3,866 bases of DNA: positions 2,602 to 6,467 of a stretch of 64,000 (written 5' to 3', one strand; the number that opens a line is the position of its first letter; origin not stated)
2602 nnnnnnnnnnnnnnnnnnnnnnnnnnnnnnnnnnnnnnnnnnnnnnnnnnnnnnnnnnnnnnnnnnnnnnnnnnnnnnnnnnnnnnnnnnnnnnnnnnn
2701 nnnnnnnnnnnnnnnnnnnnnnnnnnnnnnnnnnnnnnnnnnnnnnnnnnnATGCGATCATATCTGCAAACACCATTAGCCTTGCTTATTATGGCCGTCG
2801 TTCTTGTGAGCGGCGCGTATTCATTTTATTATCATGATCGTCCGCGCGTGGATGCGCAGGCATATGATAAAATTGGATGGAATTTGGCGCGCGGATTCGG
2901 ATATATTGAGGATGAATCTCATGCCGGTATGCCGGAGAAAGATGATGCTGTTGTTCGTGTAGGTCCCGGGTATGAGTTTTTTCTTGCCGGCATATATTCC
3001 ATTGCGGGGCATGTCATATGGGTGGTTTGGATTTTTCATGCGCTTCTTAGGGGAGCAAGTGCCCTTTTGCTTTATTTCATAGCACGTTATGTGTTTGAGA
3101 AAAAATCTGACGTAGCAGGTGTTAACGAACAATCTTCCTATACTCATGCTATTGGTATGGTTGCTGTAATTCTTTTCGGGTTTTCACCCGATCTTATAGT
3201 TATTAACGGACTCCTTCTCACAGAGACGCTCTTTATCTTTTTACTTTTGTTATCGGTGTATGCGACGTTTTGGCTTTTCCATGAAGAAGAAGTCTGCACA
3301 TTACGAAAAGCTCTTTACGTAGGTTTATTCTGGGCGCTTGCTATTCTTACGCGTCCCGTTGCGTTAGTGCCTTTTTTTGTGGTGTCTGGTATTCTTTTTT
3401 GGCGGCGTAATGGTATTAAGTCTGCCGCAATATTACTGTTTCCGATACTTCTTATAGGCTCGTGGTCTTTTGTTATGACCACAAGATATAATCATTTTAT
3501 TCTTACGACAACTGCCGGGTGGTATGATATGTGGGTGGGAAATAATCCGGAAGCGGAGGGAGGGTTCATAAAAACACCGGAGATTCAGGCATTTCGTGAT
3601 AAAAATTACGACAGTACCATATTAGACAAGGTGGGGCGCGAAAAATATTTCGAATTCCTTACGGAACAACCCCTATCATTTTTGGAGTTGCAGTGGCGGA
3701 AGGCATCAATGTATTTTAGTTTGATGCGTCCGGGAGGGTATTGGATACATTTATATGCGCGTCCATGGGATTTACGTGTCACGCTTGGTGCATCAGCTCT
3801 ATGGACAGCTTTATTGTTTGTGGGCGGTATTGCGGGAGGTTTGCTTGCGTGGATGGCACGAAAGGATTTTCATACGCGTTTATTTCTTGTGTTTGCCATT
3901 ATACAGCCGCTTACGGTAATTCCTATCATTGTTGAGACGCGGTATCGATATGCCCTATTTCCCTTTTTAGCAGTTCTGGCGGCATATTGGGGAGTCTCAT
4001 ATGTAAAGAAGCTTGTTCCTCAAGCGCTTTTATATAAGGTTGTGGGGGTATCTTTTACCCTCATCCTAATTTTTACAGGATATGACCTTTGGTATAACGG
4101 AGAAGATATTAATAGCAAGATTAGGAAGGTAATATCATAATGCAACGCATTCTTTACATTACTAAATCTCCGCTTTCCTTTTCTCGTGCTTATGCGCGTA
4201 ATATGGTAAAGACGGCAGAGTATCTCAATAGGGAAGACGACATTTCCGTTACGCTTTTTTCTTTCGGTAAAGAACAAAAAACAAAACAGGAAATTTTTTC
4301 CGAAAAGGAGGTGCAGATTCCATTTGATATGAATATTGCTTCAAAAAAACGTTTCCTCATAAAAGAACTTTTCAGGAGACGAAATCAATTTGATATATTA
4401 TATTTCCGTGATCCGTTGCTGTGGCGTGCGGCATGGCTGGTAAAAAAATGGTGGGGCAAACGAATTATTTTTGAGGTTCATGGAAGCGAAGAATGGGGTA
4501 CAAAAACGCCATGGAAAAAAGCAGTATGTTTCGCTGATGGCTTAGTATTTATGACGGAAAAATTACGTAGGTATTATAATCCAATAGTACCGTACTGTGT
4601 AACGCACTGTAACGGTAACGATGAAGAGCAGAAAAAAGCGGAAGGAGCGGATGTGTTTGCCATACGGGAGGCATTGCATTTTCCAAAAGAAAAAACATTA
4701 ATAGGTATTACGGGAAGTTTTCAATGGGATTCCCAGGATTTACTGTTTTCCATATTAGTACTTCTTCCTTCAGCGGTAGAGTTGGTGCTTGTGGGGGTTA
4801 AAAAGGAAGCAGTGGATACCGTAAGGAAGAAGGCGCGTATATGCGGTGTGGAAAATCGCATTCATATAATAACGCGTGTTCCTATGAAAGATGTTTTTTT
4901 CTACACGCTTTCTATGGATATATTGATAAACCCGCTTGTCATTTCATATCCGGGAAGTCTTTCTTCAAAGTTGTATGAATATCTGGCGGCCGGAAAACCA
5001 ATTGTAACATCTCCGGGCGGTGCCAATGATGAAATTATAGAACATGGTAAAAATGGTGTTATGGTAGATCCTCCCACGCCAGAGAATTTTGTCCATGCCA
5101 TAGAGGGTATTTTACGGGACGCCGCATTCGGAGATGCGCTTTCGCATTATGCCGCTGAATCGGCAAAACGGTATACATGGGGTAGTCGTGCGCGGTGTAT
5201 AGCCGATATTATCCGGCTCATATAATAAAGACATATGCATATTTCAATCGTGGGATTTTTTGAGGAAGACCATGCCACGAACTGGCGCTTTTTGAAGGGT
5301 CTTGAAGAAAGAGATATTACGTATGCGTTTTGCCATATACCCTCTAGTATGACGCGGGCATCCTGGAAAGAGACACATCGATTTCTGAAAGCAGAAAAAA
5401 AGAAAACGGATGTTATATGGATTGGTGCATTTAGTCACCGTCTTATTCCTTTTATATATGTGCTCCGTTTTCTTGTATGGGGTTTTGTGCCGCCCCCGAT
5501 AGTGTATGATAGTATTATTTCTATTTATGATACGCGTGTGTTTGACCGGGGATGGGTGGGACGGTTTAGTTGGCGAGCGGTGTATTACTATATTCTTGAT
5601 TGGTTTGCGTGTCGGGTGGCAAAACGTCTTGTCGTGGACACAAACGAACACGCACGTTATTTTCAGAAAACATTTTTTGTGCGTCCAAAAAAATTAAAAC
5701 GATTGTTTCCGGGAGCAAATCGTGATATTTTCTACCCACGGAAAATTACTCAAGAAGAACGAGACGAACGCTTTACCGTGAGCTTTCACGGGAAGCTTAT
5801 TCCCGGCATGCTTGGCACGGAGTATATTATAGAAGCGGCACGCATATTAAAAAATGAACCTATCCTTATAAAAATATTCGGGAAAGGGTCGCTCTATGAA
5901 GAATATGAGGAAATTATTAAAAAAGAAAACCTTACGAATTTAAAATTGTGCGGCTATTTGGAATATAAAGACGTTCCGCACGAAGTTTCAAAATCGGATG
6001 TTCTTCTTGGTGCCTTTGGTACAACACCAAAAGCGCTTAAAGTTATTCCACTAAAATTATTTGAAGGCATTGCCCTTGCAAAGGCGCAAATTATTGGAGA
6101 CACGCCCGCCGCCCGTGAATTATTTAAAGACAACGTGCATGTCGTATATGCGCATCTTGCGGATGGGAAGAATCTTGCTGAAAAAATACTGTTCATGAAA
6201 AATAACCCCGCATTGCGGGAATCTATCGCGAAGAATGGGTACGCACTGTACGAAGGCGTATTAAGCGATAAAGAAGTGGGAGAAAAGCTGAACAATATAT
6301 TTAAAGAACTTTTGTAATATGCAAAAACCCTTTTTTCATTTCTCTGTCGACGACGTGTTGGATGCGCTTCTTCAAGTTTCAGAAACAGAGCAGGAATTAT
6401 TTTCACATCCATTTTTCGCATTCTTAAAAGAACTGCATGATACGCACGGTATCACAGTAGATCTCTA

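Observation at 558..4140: Three repeated modules of a Ppm1/DPM1-like soluble GT2 followed by a GT-C membrane transferase: an actinobacterial-style lipid-linked monosaccharide glycosylation system in triplicate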

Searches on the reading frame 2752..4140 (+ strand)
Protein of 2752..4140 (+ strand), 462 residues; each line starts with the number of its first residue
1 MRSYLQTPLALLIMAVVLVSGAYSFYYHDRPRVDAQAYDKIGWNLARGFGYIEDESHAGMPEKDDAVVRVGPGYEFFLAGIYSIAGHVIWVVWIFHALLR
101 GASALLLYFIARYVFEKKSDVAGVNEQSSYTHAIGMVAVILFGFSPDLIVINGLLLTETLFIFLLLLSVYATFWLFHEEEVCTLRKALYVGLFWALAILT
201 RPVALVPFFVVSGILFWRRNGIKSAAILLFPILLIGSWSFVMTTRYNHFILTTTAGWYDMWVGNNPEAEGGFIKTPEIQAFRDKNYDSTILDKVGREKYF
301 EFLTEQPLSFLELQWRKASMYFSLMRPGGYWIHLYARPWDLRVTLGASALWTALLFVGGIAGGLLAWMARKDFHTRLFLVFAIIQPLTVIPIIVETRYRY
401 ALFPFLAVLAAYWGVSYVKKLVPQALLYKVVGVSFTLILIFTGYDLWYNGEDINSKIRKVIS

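Call 4: search_protein_families(library=pfam, proteins=[window:2752-4140:+], max_evalue=0.1)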
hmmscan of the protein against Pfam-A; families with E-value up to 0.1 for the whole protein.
window:2752-4140:+ (462 aa): 1 family
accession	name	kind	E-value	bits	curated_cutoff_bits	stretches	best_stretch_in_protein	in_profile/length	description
PF13231.12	PMT_2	-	0.0014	19.3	26.1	1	71-119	3-51/160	Dolichyl-phosphate-mannose-protein mannosyltransferase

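Call 5: search_protein_families(library=ncbifam, proteins=[window:2752-4140:+], max_evalue=0.1)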
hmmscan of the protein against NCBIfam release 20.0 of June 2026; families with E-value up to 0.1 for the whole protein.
window:2752-4140:+ (462 aa): 0 families

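Call 41: find_homologous_proteins(query=window:2752-4140:+, max_evalue=0.001)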
Query window:2752-4140:+ (462 aa): 185 proteins with E <= 0.001 among 8000 candidates; the best 120 are listed.
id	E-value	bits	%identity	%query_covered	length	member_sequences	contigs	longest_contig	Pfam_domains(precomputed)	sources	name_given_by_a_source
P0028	1.7e-245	834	78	100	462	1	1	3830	-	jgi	jgi:4-amino-4-deoxy-L-arabinose transferase-like glycosyltransferase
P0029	1.6e-171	590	58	100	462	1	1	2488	PF13231.13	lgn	-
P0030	3.7e-169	582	59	100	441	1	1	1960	PF02366.25,PF13231.13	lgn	-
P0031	2.4e-168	579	58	100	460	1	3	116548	PF13231.13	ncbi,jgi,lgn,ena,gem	-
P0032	3.2e-164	566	58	100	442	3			PF02366.25,PF13231.13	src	-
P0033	4.6e-164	565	57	100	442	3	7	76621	PF02366.25,PF13231.13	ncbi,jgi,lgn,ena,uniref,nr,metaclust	ncbi:MAG: hypothetical protein A3J54_02070 [Candidatus Ryanbacteria bacterium RIFCSPHIGHO2_02_FULL_4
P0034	2.0e-162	560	59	99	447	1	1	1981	-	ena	-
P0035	2.9e-160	552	55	99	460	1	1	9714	PF13231.13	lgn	-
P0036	6.8e-149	515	56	99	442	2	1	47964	PF13231.13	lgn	-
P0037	1.1e-146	508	56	98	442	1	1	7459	PF13231.13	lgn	-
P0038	4.7e-144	499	51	99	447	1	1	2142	PF13231.13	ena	-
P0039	1.0e-142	495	53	100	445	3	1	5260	PF13231.13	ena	-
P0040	1.8e-139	484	53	97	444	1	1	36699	PF13231.13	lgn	-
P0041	7.7e-139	482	53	96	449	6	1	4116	PF13231.13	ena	-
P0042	2.4e-138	480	56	89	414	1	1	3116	PF13231.13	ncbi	ncbi:MAG: glycosyl transferase family protein, partial [Parcubacteria group bacterium Gr01-1014_70]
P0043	9.2e-138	478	53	96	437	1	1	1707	PF13231.13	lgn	-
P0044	9.7e-138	478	53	96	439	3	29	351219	PF13231.13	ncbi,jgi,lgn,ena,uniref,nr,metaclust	ncbi:MAG: hypothetical protein A3C80_00440 [Candidatus Ryanbacteria bacterium RIFCSPHIGHO2_02_FULL_4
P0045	2.8e-137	477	52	98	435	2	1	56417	PF13231.13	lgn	-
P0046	1.1e-135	472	52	100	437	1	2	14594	PF13231.13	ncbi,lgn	-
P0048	1.8e-135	471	53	96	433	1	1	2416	PF13231.13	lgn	-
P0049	1.5e-130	455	51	98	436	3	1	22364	PF13231.13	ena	-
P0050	9.5e-129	449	51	98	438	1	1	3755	PF13231.13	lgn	-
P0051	2.0e-127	444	52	98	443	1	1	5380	PF13231.13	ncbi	-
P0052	1.5e-126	441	50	99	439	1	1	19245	PF13231.13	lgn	-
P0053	1.5e-125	438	49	98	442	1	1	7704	PF13231.13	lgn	-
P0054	3.1e-123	430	52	94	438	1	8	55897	PF13231.13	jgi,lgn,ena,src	-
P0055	4.8e-123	430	51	96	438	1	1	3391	PF13231.13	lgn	-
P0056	1.6e-121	425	49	100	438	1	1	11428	PF13231.13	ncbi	-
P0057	1.8e-121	425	50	97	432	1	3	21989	PF13231.13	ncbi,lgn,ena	-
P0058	2.1e-120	421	49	96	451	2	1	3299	PF13231.13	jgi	-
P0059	4.0e-120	420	48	99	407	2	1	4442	PF13231.13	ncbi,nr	ncbi:MAG: glycosyl transferase family protein [Parcubacteria group bacterium Gr01-1014_70]|nr:MAG: g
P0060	4.5e-118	413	48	95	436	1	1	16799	PF13231.13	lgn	-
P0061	9.9e-118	412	49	97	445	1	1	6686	PF13231.13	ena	-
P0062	2.2e-117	411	46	99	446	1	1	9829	PF13231.13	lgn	-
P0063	2.3e-115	404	46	98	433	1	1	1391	PF13231.13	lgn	-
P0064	2.4e-115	404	49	100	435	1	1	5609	PF13231.13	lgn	-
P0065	4.3e-115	404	48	96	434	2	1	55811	PF02366.25,PF13231.13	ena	-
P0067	1.1e-113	399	47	97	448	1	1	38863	PF13231.13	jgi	-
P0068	1.5e-113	398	50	89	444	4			PF13231.13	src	-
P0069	2.4e-113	398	45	99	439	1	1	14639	PF13231.13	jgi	-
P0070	1.7e-111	392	46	99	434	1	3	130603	PF13231.13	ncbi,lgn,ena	ncbi:MAG: glycosyltransferase family 39 protein [Patescibacteria group bacterium]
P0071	1.8e-111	392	50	86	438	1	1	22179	PF13231.13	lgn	-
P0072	3.3e-111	391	45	99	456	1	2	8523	PF13231.13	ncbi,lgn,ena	-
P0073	3.6e-111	391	45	100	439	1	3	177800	PF13231.13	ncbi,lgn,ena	ncbi:MAG: glycosyltransferase family 39 protein [Patescibacteria group bacterium]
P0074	4.6e-111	390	44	97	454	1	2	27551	PF13231.13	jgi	-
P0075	4.7e-111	390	46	96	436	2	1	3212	PF13231.13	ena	-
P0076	1.8e-109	385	44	94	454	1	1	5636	PF13231.13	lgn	-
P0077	1.8e-108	382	46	98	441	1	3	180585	PF13231.13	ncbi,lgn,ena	ncbi:MAG: glycosyltransferase family 39 protein [Patescibacteria group bacterium]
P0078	3.6e-108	381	45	99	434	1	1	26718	PF13231.13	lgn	-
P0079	3.8e-108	381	48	85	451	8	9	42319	PF13231.13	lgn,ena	-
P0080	3.8e-108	381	46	95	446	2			PF13231.13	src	-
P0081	5.4e-108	380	45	100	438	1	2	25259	PF13231.13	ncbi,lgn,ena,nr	ncbi:MAG: hypothetical protein EXS68_00900 [Candidatus Ryanbacteria bacterium]|nr:hypothetical prote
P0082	5.4e-107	377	44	98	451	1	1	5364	PF13231.13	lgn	-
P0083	4.2e-106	374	44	98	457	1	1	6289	PF13231.13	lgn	-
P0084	2.1e-105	372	44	97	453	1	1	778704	PF13231.13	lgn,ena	-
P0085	2.5e-105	371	48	94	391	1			PF13231.13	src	-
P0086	3.7e-105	371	44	98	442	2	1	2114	PF13231.13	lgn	-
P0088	5.9e-105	370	46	97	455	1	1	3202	PF13231.13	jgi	jgi:4-amino-4-deoxy-L-arabinose transferase-like glycosyltransferase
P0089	4.4e-104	367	46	84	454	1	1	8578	PF13231.13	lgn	-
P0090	1.9e-103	365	46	84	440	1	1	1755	PF13231.13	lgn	-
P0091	6.3e-103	363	46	85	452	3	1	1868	PF13231.13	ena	-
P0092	4.6e-101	357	48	89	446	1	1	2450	PF13231.13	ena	-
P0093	1.7e-100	355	42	96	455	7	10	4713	PF13231.13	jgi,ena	-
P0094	4.8e-100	354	43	97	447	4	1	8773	PF13231.13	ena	-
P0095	1.3e-99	353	43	95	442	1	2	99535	PF13231.13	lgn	-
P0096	3.5e-99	351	43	96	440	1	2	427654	PF13231.13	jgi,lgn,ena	-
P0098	1.9e-96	342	43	99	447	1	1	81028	PF13231.13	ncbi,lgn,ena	-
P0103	2.8e-91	325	40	98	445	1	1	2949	PF13231.13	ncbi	-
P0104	1.3e-90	323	40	98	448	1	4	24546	PF13231.13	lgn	-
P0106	6.1e-89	317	41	97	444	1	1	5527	PF13231.13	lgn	-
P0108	6.9e-88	314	42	99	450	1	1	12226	PF13231.13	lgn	-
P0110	1.4e-85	306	38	97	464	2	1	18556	PF02366.25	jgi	jgi:hypothetical protein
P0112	4.2e-85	305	39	95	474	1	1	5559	PF13231.13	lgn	-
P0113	1.8e-84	303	42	96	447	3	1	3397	PF13231.13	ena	-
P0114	3.3e-84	302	41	96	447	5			PF13231.13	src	-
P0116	1.7e-83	299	40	98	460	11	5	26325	PF13231.13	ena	-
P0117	7.6e-82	294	57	44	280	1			PF13231.13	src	-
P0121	6.3e-76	274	40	93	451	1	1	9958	PF13231.13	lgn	-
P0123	5.6e-75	271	41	87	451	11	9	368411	PF13231.13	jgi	-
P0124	6.9e-74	268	44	81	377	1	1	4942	PF13231.13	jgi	jgi:4-amino-4-deoxy-L-arabinose transferase-like glycosyltransferase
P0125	1.6e-72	263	36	90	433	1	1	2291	PF13231.13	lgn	-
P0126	2.0e-72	263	34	99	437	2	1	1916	PF02366.25,PF13231.13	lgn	-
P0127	2.5e-72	263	40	87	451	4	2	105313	PF13231.13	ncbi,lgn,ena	ncbi:MAG: glycosyltransferase family 39 protein [Anaerolineales bacterium]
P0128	4.3e-72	262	34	98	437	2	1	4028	PF13231.13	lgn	-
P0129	1.9e-71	260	36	88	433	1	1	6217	PF13231.13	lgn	-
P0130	2.6e-70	256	41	87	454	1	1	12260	PF13231.13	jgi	jgi:hypothetical protein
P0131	1.2e-69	254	36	95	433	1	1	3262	PF02366.25,PF13231.13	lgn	-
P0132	3.2e-69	252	38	87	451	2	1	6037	PF13231.13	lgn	-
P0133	3.7e-69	252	35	96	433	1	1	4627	PF02366.25,PF13231.13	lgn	-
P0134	1.3e-68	250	36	97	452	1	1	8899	PF13231.13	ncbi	ncbi:MAG: glycosyltransferase family 39 protein [bacterium]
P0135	8.6e-68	248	33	99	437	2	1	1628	PF02366.25,PF13231.13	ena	-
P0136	3.5e-66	242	34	96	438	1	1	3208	PF13231.13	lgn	-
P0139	7.6e-65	238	38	94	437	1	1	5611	PF02366.25,PF13231.13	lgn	-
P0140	2.2e-64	236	34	98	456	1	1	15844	PF13231.13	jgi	jgi:hypothetical protein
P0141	6.2e-64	235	35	98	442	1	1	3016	PF13231.13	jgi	jgi:hypothetical protein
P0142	1.8e-63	233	35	98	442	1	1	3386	PF13231.13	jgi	jgi:hypothetical protein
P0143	1.7e-62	230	38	85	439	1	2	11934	PF13231.13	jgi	jgi:4-amino-4-deoxy-L-arabinose transferase-like glycosyltransferase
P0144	2.1e-62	230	36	98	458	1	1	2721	PF13231.13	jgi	jgi:hypothetical protein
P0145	2.6e-62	230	36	83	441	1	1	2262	PF13231.13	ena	-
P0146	1.1e-61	227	35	99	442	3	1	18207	PF13231.13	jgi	jgi:hypothetical protein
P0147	2.8e-61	226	34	98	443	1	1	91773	PF13231.13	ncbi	-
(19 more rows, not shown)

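Call 44: search_solved_structures(query=A3, max_evalue=10, show_alignments=3)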
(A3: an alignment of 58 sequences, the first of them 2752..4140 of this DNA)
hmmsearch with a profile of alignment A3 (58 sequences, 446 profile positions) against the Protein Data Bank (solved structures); distinct sequences matched with E-value up to 10: 1.
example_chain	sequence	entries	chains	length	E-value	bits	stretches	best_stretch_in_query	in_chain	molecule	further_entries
5mg3_G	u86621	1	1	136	0.014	17.5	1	134-203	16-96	Protein-export membrane protein SecG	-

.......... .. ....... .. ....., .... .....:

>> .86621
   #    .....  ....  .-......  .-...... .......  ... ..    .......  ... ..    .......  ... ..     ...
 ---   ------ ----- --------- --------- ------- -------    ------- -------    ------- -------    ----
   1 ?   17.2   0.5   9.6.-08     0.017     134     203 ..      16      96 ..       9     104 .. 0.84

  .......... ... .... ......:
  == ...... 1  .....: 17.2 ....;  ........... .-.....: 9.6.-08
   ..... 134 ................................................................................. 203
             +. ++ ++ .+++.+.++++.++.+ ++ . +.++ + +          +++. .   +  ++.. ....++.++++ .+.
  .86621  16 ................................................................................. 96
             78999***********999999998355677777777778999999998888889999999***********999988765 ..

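Call 50: predict_structure(alignment_id=A3)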
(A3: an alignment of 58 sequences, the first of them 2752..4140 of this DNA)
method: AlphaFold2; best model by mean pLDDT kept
length: 462 residues; sequences in the alignment: 58
mean_pLDDT: 93.9   pTM: 0.93
mean pLDDT of the five models: 93.9, 93.6, 93.3, 92.7, 92.2
residues with pLDDT >= 90: 407; 70-90: 37; 50-70: 14; < 50: 4
segments of 3 or more residues with pLDDT < 50: none
pLDDT, mean of each block of 10 residues (from residue 1): 73 98 94 93 98 96 91 96 97 97 98 82 60 97 97 92 98 87 92 98 97 96 97 98 94 92 94 93 89 95 98 97 92 92 96 98 97 97 97 92 98 97 97 98 97 94 92
secondary structure, 60 per line:
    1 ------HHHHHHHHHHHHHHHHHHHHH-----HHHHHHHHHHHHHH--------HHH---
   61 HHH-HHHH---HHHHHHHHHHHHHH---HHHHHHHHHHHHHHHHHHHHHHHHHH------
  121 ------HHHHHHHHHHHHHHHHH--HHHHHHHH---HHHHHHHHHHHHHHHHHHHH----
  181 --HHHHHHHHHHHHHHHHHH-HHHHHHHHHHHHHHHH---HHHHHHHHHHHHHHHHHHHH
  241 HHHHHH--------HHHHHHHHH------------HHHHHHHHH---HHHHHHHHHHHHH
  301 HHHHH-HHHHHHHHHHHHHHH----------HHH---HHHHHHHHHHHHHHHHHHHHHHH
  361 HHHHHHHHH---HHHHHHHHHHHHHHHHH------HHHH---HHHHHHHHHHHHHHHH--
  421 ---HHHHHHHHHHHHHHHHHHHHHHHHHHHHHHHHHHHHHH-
elements in order: H7-27 H33-46 H65-68 H72-85 H89-114 H127-143 H146-153 H157-176 H183-200 H202-217 H221-246 H255-263 H276-284 H288-305 H307-321 H338-369 H373-389 H396-399 H403-418 H424-461

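Call 53: fold_search(model_id=the predicted structure, library=pdb)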
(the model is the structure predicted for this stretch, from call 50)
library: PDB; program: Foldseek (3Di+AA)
matches with E <= 10: 313; with E <= 0.001: 12
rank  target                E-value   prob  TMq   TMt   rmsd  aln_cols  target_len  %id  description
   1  5ogl_A                5.7e-05  1.00  0.46  0.32  15.2       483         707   15  Structure of bacterial oligosaccharyltransferase PglB in complex with an acceptor peptide and an lipid-linked oligosac (released 2017-10-25)
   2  6gxc_A                6.9e-05  1.00  0.47  0.33  15.2       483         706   14  Bacterial oligosaccharyltransferase PglB in complex with an inhibitory peptide and a reactive lipid-linked oligosaccha (released 2018-11-14)
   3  6s7t_A                1.6e-04  1.00  0.47  0.33  16.0       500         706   13  Cryo-EM structure of human oligosaccharyltransferase complex OST-B (released 2019-12-18)
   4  9n9j_I                2.1e-04  1.00  0.47  0.33  15.7       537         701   14  Structure of a GRP94 folding intermediate engaged with a CCDC134- and FKBP11-bound secretory translocon (released 2025-11-19)
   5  5f15                  3.2e-04  1.00  0.40  0.35  15.4       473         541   13  Crystal Structure of ArnT from Cupriavidus metallidurans bound to Undecaprenyl phosphate (released 2016-02-17)
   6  8agc_A                3.3e-04  1.00  0.47  0.33  15.8       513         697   13  Structure of yeast oligosaccharylransferase complex with lipid-linked oligosaccharide and non-acceptor peptide bound (released 2022-12-07)
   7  8age_A                3.9e-04  1.00  0.46  0.34  12.9       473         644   12  Structure of yeast oligosaccharylransferase complex with acceptor peptide bound (released 2022-12-07)
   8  8b6l_I                5.0e-04  1.00  0.48  0.34  15.0       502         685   15  Subtomogram average of the human Sec61-TRAP-OSTA-translocon (released 2022-12-07)
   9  9i5k_A                6.1e-04  1.00  0.47  0.45  12.6       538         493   11  Structure of the Chaetomium thermophilum Pmt4 homodimer (C2 symmetry) (released 2025-12-24)
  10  7oci_F                6.6e-04  1.00  0.43  0.33  13.3       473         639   13  Cryo-EM structure of yeast Ost6p containing oligosaccharyltransferase complex (released 2022-02-16)
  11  8pn9_A                8.1e-04  1.00  0.45  0.34  13.2       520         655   14  Structure of human oligosaccharyltransferase OST-A complex bound to NGI-1 (released 2024-05-08)
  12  8agb_A                9.5e-04  1.00  0.46  0.34  12.9       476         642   12  Structure of yeast oligosaccharylransferase complex with lipid-linked oligosaccharide bound (released 2022-12-07)
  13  9s6t_A                1.5e-03  1.00  0.47  0.45   9.3       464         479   13  Ternary cryo-EM structure of chicken ALG12 with Dol25-PP-GlcNAc2Man7, Dol25-P-Man, and Fab (released 2026-03-18)
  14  6ftg_5                1.6e-03  1.00  0.47  0.35  13.4       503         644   14  Subtomogram average of OST-containing ribosome-translocon complexes from canine rough microsomal membranes (released 2018-03-21)
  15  3rce_A                2.3e-03  1.00  0.45  0.32  14.6       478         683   15  Bacterial oligosaccharyltransferase PglB (released 2011-06-15)
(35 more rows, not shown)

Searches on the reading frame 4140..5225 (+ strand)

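Call 10: search_protein_families(library=pfam, proteins=[window:4140-5225:+], max_evalue=0.001)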
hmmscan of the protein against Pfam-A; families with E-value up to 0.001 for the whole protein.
window:4140-5225:+ (361 aa): 4 families
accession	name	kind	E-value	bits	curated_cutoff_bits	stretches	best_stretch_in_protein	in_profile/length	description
PF00534.26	Glycos_transf_1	-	5.9e-19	68.7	26.4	1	174-338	4-169/172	Glycosyl transferases group 1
PF13692.12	Glyco_trans_1_4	-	9.6e-19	68.5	27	1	187-327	3-142/142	Glycosyl transferases group 1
PF13524.12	Glyco_trans_1_2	-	4e-06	27.3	25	1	231-354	16-142/144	Glycosyl transferase-like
PF13439.12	Glyco_transf_4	-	2.3e-05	24.9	28.5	1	25-146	11-148/170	Glycosyltransferase Family 4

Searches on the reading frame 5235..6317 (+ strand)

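Call 10: search_protein_families(library=pfam, proteins=[window:5235-6317:+], max_evalue=0.001)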
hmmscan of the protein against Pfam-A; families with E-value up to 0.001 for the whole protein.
window:5235-6317:+ (360 aa): 3 families
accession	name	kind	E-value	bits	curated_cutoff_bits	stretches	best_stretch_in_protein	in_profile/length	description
PF00534.26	Glycos_transf_1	-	5.3e-14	52.6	26.4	1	182-336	18-170/172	Glycosyl transferases group 1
PF13524.12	Glyco_trans_1_2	-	3e-10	40.6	25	1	210-337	15-127/144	Glycosyl transferase-like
PF13692.12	Glyco_trans_1_4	-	6.3e-09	36.7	27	1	180-320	2-138/142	Glycosyl transferases group 1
